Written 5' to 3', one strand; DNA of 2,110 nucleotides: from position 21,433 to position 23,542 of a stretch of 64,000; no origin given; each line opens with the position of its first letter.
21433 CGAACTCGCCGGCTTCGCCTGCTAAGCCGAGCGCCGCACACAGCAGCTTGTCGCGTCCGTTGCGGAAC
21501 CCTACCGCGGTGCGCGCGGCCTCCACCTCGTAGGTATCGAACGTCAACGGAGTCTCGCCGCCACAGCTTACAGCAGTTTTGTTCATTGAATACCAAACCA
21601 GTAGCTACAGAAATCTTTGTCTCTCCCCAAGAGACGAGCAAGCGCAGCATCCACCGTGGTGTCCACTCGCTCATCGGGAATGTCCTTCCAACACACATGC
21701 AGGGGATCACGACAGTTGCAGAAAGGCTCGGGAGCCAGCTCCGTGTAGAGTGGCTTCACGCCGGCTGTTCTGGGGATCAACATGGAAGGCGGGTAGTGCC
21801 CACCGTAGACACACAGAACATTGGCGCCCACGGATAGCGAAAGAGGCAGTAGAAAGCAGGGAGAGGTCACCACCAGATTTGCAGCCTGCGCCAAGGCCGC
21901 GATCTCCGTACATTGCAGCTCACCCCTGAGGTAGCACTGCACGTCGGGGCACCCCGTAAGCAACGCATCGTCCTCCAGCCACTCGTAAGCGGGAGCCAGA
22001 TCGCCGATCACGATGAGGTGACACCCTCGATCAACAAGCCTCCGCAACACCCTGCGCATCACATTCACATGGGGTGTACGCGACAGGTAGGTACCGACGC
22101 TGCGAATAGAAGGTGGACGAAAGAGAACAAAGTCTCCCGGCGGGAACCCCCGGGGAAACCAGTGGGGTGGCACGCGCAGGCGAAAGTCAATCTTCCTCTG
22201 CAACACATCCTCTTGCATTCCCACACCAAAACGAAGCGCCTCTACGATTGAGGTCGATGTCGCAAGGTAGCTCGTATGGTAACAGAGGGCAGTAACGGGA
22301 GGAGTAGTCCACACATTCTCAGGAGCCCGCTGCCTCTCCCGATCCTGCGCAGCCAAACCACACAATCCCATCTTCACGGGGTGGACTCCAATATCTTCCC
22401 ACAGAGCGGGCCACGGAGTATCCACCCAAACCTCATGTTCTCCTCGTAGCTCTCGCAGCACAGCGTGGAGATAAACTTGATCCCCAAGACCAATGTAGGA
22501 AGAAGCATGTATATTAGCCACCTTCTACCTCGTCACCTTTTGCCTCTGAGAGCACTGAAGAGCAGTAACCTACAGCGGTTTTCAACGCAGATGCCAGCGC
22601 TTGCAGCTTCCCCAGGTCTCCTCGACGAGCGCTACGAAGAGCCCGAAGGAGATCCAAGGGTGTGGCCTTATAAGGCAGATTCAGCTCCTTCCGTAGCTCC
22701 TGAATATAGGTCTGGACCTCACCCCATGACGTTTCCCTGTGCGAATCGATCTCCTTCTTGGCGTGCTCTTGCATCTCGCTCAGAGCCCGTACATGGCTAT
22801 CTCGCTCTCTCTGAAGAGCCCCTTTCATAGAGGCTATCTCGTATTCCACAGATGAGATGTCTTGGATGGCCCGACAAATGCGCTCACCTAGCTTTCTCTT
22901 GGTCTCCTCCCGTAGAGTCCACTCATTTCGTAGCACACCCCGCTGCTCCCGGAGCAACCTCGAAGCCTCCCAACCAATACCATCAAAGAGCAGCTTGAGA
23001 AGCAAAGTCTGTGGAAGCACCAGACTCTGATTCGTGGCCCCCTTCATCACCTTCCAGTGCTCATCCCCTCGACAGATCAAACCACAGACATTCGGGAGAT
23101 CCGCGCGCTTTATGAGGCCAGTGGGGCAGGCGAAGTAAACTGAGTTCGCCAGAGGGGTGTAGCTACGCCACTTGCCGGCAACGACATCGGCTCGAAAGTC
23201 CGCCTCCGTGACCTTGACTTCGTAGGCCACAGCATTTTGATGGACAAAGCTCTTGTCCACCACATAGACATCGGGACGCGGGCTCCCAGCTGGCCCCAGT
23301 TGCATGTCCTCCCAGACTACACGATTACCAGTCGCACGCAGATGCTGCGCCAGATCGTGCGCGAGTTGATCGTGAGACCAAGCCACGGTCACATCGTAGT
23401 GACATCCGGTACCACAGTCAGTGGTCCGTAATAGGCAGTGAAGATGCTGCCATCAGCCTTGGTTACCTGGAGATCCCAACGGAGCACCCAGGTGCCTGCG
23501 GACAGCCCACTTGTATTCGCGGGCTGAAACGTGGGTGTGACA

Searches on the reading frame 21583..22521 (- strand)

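Call 56: search_protein_families(library=pfam, proteins=[window:21583-22521:-], max_evalue=0.01)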
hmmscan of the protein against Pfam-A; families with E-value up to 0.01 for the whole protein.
window:21583-22521:- (312 aa): 1 family
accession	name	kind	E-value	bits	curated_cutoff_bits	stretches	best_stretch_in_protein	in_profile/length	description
PF01075.23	Glyco_transf_9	-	0.0022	17.8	22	1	156-244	127-214/247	Glycosyltransferase family 9 (heptosyltransferase)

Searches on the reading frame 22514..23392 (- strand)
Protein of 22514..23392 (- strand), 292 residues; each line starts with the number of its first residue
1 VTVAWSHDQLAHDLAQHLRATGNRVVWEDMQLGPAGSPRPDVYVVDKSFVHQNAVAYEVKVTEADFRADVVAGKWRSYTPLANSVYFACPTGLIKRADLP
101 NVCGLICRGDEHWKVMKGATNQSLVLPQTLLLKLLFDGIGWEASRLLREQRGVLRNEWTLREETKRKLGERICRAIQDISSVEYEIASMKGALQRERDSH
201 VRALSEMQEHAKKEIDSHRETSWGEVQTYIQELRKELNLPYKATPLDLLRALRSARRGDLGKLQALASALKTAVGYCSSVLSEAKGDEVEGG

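Call 56: search_protein_families(library=pfam, proteins=[window:22514-23392:-], max_evalue=0.01)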
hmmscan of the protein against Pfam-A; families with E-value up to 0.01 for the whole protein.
window:22514-23392:- (292 aa): 1 family
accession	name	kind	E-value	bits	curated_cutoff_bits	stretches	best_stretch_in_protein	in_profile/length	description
PF06319.18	MmcB-like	-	0.0021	18.2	22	1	39-124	43-121/148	DNA repair protein MmcB-like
